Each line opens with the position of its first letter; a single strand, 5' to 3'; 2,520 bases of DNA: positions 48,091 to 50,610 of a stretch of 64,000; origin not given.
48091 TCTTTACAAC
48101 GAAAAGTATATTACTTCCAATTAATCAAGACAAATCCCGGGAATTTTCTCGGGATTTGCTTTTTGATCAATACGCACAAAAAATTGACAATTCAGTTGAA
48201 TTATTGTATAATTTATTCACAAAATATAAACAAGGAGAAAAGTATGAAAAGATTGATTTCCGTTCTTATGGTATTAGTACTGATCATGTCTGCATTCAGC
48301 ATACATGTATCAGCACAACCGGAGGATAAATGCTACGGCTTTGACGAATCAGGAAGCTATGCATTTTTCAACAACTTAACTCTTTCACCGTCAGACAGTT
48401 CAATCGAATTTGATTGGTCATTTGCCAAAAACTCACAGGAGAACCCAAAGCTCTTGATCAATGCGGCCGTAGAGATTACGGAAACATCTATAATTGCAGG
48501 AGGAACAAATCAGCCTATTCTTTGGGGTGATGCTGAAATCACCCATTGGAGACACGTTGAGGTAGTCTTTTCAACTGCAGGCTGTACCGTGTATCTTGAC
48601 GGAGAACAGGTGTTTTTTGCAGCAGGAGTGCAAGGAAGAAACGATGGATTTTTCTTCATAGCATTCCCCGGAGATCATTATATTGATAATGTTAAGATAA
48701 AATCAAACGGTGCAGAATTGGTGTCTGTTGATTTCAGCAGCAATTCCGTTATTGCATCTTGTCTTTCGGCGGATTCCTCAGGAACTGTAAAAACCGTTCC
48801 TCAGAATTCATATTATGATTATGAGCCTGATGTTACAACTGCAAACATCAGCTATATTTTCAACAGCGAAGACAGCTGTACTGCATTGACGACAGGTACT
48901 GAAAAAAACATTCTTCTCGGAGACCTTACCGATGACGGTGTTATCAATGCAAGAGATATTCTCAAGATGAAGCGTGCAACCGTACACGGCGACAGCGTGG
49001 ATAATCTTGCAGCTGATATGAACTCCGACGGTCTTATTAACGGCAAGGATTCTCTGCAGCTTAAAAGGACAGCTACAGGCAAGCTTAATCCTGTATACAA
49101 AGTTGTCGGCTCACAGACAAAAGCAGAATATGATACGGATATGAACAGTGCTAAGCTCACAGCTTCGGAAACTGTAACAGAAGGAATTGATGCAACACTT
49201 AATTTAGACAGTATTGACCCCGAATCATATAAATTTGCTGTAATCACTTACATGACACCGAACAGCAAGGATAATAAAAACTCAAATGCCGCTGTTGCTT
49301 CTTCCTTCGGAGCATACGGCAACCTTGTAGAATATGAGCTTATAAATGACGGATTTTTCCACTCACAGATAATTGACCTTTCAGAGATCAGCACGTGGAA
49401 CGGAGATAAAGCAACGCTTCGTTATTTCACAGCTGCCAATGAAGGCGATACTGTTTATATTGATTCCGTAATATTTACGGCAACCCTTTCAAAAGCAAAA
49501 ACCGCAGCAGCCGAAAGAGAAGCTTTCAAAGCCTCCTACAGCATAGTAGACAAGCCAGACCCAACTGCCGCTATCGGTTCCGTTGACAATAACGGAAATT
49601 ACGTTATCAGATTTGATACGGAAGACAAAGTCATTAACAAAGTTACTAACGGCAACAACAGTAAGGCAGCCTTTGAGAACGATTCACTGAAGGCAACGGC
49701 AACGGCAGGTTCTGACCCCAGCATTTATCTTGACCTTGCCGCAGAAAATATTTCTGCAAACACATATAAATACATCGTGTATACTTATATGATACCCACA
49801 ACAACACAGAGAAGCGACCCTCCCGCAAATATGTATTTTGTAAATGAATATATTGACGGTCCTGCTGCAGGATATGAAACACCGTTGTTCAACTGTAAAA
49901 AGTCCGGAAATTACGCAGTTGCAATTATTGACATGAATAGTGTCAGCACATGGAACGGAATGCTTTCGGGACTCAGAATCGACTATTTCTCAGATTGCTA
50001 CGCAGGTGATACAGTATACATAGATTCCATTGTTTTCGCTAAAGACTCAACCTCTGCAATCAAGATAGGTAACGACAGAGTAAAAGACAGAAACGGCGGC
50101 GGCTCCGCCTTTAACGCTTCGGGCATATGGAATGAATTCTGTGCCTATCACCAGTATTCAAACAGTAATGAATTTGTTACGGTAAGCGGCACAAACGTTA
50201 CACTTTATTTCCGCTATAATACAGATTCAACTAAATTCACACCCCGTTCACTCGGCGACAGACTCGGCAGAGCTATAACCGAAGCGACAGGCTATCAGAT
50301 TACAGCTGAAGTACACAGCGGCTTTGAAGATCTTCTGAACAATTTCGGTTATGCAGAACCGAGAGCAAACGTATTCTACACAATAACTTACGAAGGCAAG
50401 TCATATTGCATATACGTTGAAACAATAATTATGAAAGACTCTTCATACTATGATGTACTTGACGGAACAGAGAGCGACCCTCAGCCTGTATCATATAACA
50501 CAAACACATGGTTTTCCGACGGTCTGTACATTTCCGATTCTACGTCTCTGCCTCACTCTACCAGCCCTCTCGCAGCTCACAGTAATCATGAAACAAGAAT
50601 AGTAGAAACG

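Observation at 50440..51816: His-rich C-terminal domain shared by the three paralogues: candidate novel propeller-like catalytic or binding domain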

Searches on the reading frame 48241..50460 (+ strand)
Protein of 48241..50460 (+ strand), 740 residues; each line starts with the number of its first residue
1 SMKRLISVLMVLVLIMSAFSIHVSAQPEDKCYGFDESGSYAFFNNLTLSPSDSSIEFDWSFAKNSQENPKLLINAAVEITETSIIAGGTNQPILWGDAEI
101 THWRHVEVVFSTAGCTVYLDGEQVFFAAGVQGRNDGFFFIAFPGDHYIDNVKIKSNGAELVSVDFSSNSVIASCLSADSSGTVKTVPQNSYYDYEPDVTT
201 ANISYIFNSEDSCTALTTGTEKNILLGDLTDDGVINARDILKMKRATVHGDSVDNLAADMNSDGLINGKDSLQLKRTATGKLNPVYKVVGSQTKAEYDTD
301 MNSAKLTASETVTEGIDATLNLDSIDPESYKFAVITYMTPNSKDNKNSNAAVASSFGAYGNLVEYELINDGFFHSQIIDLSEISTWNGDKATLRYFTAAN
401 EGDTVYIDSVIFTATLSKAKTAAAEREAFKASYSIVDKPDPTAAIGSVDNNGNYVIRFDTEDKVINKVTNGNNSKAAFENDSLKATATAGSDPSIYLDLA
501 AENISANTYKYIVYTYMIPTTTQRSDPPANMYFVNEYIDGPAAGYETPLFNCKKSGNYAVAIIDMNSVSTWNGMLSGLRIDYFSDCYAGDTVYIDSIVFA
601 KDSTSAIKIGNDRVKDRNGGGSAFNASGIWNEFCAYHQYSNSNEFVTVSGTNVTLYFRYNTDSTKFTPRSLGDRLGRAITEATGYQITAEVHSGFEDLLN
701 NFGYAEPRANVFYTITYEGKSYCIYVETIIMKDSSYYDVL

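Call 73: search_solved_structures(query=window:48241-50460:+, max_evalue=1, show_alignments=0)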
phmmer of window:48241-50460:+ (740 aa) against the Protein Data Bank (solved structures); distinct sequences matched with E-value up to 1: 13.
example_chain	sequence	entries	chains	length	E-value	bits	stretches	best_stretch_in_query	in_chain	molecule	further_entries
6kg9_A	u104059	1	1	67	5.4e-09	38.4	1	219-277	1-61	And cellulose-binding endoglucanase family 9 CelL ortholog dockerin domain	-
6kgc_B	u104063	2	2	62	8e-08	34.5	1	223-277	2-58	And cellulose-binding endoglucanase family 9 CelL ortholog dockerin domain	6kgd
6kge_D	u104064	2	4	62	2.9e-07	32.7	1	223-277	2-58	And cellulose-binding endoglucanase family 9 CelL ortholog dockerin domain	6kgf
1daq_A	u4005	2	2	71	9.3e-05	24.4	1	225-279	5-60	ENDOGLUCANASE SS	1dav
2mte_A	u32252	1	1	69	9.5e-05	24.3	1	225-279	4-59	Cellulose 1,4-beta-cellobiosidase (reducing end) CelS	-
5lxv_B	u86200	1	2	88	0.00023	23.1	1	217-270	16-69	Carbohydrate-binding protein WP_009985128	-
3ul4_B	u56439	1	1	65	0.00032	22.6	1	224-280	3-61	Cellulosome enzyme, dockerin type I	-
2y3n_B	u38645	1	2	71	0.00083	21.2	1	225-276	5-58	CELLULOSOMAL FAMILY-48 PROCESSIVE GLYCOSIDE HYDROLASE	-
2ccl_B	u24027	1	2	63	0.003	19.4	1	224-276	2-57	ENDO-1,4-BETA-XYLANASE Y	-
1ohz_B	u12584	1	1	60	0.051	15.3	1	226-276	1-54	ENDO-1,4-BETA-XYLANASE Y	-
4fl4_A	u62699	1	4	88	0.081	14.6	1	225-276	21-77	Glycoside hydrolase family 9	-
4dh2_B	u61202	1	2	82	0.11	14.2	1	224-277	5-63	Dockerin type 1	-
8zvk_A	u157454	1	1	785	0.18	13.5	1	215-276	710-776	AaBgIC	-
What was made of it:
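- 48916..49068 (+): Dockerin type I module of A, internal at residues about 226-276. The equivalents are at about 52641-52799 in B and 56344-56499 in C. PDB dockerin matches such as 6kg9 at 5.4e-9 (call 73).
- On Cellulosomal component: PDB dockerins match at up to 5.4e-9 (call 73).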
